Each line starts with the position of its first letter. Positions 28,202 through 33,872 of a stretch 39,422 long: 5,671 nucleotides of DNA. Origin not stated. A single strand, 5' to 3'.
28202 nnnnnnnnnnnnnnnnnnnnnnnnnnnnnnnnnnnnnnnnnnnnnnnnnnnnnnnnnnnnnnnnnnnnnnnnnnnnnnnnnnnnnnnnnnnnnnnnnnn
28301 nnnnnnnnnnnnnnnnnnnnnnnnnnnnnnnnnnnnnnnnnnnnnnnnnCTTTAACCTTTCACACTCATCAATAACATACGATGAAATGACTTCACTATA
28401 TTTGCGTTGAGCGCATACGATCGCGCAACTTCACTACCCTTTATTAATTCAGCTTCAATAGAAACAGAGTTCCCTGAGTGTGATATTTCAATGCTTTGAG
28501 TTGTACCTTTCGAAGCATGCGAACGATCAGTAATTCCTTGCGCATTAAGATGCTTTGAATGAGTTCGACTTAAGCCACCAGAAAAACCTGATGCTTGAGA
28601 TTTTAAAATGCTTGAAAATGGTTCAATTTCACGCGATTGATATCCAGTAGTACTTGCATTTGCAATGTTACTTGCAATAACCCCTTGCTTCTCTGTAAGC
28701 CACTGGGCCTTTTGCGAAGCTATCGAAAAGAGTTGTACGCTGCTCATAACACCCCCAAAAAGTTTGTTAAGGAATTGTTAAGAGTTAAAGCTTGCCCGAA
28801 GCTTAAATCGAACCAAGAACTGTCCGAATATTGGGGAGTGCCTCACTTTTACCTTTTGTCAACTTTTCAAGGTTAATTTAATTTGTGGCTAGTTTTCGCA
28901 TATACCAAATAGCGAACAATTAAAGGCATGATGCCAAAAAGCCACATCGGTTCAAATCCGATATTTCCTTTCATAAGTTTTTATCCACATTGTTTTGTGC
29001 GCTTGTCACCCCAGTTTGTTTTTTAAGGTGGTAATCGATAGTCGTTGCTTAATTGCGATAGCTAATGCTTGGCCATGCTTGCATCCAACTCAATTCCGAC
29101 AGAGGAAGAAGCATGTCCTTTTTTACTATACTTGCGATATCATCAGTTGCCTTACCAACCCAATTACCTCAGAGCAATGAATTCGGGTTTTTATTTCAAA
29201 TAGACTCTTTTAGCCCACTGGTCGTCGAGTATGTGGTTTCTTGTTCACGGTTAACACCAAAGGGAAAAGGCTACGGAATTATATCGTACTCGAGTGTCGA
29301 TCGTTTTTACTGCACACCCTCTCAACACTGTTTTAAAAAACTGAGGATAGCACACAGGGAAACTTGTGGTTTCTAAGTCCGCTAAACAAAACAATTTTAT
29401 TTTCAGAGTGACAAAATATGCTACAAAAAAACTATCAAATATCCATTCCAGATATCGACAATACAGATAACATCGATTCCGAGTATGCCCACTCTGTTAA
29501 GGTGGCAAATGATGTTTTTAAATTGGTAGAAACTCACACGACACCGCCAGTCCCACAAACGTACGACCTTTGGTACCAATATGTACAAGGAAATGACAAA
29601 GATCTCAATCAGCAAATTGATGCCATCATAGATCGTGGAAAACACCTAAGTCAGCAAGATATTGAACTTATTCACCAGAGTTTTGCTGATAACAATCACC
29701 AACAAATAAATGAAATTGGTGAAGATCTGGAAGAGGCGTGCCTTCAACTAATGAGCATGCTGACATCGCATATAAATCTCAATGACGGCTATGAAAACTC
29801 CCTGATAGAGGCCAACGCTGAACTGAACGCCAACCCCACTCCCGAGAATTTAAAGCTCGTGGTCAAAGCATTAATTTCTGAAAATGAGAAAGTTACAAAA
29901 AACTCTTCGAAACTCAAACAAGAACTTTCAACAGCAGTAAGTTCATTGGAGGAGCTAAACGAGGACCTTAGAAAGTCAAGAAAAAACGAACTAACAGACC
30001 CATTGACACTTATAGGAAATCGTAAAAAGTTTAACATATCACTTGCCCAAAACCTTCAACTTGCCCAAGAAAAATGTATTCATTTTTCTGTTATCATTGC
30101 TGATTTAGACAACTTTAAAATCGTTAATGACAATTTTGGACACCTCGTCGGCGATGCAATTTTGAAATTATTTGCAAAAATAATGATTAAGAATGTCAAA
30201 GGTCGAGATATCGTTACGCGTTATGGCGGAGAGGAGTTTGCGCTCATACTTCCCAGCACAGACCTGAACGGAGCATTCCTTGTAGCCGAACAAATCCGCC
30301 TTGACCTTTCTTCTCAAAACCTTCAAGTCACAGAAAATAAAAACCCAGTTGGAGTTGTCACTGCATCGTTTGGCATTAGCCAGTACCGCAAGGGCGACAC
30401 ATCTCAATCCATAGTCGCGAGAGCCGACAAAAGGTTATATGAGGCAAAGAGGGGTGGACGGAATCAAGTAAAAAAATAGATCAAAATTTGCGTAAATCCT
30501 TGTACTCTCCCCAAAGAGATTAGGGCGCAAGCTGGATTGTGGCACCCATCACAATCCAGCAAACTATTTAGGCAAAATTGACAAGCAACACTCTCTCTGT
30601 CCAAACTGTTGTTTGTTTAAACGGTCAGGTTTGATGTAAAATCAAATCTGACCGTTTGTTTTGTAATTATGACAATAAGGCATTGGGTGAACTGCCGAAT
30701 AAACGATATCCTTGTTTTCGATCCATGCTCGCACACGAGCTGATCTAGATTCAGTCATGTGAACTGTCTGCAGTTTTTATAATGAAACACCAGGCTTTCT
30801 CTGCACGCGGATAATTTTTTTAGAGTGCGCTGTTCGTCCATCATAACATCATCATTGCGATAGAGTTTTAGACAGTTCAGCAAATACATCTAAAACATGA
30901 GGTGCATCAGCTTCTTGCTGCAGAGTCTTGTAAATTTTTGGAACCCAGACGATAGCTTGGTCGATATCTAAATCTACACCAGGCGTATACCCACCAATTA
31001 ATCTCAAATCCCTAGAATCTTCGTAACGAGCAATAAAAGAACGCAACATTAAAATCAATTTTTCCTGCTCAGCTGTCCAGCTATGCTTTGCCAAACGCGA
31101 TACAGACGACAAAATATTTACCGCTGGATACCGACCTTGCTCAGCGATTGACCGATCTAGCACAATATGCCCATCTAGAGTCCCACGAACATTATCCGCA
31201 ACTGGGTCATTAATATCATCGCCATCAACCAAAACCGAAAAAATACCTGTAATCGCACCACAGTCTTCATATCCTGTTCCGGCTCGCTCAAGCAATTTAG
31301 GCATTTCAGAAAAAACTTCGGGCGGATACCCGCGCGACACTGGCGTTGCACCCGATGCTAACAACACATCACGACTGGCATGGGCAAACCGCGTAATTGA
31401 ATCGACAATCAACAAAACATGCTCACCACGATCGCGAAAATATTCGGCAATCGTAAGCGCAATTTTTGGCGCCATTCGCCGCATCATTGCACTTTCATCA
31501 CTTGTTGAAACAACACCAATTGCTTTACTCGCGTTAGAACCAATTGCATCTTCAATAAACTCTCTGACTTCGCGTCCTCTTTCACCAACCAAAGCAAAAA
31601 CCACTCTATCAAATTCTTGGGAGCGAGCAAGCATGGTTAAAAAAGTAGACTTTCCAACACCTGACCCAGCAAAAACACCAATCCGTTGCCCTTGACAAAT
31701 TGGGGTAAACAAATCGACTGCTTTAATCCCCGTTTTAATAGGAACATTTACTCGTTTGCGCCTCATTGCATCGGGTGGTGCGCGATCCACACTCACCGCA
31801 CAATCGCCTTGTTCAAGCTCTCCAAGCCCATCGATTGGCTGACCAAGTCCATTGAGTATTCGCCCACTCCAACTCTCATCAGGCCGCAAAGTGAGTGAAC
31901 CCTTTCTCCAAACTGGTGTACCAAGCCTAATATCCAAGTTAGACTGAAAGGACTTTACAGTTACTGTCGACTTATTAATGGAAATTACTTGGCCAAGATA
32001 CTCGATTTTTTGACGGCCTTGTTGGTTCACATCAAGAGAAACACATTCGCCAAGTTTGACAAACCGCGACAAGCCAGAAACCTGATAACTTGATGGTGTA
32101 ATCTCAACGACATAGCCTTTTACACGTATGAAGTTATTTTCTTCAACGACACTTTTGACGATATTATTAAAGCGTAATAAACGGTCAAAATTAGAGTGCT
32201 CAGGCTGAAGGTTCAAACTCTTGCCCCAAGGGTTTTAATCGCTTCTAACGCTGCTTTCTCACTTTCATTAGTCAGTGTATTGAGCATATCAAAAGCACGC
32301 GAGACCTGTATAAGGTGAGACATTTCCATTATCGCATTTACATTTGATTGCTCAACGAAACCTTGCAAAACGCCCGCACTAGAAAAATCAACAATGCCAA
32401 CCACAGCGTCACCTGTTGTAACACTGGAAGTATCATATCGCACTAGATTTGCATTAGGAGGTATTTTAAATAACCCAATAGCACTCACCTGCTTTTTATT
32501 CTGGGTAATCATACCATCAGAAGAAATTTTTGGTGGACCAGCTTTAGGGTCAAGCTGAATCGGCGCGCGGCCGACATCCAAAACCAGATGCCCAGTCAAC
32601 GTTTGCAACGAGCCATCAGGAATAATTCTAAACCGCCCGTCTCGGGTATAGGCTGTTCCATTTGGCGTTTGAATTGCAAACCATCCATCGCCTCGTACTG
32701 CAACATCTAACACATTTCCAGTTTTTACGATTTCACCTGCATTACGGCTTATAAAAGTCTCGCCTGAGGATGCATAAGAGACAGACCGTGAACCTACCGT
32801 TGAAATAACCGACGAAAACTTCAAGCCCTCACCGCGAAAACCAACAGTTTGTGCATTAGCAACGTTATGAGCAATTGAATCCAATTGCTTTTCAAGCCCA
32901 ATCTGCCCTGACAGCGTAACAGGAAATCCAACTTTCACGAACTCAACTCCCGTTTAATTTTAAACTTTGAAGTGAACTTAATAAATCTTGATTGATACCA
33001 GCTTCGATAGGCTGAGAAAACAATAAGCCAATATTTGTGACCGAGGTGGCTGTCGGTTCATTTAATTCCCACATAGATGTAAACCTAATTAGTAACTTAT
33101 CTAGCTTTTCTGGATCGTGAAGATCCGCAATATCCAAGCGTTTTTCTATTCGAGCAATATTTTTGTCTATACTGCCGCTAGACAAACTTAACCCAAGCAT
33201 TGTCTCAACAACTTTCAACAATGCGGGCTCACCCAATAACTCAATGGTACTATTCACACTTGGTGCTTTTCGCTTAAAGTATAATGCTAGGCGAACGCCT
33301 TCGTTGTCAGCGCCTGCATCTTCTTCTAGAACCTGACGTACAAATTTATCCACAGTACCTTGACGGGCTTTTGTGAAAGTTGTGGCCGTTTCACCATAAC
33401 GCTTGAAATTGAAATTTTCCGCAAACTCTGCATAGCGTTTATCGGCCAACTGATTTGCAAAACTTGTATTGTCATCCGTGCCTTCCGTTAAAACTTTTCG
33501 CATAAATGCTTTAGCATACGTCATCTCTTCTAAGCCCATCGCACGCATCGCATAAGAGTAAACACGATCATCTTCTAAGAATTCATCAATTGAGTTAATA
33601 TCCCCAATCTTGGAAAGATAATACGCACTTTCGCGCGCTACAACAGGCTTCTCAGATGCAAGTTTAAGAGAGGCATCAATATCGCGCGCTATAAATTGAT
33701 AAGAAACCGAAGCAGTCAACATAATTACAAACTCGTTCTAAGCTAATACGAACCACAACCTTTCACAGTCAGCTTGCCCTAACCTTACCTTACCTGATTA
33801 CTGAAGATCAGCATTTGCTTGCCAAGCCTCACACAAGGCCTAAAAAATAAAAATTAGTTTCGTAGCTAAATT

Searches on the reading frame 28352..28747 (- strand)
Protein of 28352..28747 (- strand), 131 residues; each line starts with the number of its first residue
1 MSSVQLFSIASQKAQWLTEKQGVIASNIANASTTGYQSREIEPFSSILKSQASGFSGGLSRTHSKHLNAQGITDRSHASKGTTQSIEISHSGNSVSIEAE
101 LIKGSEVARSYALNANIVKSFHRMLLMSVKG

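Call 97: search_protein_families(library=pfam, proteins=[window:28352-28747:-], max_evalue=0.01)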
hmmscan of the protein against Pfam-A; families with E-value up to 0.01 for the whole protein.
window:28352-28747:- (131 aa): 1 family
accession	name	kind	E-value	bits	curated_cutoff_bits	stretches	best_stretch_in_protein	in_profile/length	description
PF00460.25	Flg_bb_rod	-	6.7e-07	29.6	20.7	1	20-37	14-31/31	Flagella basal body rod protein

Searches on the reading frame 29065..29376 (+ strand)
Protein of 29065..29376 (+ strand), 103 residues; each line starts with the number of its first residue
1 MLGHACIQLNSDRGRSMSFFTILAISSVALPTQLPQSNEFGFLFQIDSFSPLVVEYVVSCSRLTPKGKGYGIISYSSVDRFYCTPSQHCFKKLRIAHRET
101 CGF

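Call 14: search_protein_families(library=pfam, proteins=[window:29065-29376:+])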
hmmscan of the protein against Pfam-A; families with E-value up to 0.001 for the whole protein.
window:29065-29376:+ (103 aa): 0 families

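Call 97: search_protein_families(library=pfam, proteins=[window:29113-29376:+], max_evalue=0.01)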
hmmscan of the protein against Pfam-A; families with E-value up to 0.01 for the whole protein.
window:29113-29376:+ (87 aa): 0 families

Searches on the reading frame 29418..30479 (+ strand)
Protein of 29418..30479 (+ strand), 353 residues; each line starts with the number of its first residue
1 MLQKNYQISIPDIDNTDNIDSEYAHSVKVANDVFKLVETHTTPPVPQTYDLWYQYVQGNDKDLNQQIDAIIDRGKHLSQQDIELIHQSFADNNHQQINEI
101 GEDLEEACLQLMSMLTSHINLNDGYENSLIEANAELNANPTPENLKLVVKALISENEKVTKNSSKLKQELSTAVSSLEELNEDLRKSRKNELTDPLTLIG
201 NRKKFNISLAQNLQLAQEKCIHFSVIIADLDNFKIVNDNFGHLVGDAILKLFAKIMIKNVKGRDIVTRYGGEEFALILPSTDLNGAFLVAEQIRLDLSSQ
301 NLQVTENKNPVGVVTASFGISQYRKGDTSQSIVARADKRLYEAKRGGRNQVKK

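Call 14: search_protein_families(library=pfam, proteins=[window:29418-30479:+])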
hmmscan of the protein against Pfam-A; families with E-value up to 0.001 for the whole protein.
window:29418-30479:+ (353 aa): 1 family
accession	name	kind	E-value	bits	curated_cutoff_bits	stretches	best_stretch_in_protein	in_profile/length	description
PF00990.26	GGDEF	-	7.1e-41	140.1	23.8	1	193-350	3-161/161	Diguanylate cyclase, GGDEF domain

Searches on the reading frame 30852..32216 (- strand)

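Call 68: search_protein_families(library=pfam, proteins=[window:30852-32216:-])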
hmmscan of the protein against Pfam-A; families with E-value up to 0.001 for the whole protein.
window:30852-32216:- (454 aa): 2 families
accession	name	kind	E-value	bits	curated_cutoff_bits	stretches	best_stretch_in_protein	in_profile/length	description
PF00006.31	ATP-synt_ab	-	1.2e-78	264.1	29.5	1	163-373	1-213/213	ATP synthase alpha/beta family, nucleotide-binding domain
PF18269.6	T3SS_ATPase_C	-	4.6e-12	46.1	22.7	1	381-439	2-60/72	T3SS EscN ATPase C-terminal domain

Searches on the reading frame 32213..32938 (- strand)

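Call 68: search_protein_families(library=pfam, proteins=[window:32213-32938:-])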
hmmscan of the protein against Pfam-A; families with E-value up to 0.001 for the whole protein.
window:32213-32938:- (241 aa): 2 families
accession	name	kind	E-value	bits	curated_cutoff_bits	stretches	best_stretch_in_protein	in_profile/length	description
PF22692.1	LlgE_F_G_D1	-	1.1e-13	51.5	27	1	80-145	1-63/64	Flagellar hook protein FlgE/F/G D1 domain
PF06429.18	Flg_bbr_C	-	2.3e-09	37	23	1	192-218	2-28/46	Flagellar basal body rod FlgEFG protein C-terminal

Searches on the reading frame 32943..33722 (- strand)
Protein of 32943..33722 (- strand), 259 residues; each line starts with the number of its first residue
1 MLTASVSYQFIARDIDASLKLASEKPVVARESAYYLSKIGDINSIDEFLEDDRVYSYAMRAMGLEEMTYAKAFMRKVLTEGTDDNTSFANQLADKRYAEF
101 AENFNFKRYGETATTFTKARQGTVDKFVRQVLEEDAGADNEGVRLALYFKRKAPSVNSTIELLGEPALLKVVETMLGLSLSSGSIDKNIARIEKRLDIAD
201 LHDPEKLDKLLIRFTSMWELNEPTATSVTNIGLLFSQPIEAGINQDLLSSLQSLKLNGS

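Call 68: search_protein_families(library=pfam, proteins=[window:32943-33722:-])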
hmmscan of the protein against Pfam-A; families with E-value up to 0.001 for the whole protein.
window:32943-33722:- (259 aa): 1 family
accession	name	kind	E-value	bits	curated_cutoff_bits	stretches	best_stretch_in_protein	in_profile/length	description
PF06748.17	DUF1217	-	6.8e-50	169.5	22.9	1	61-207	1-149/149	Protein of unknown function (DUF1217)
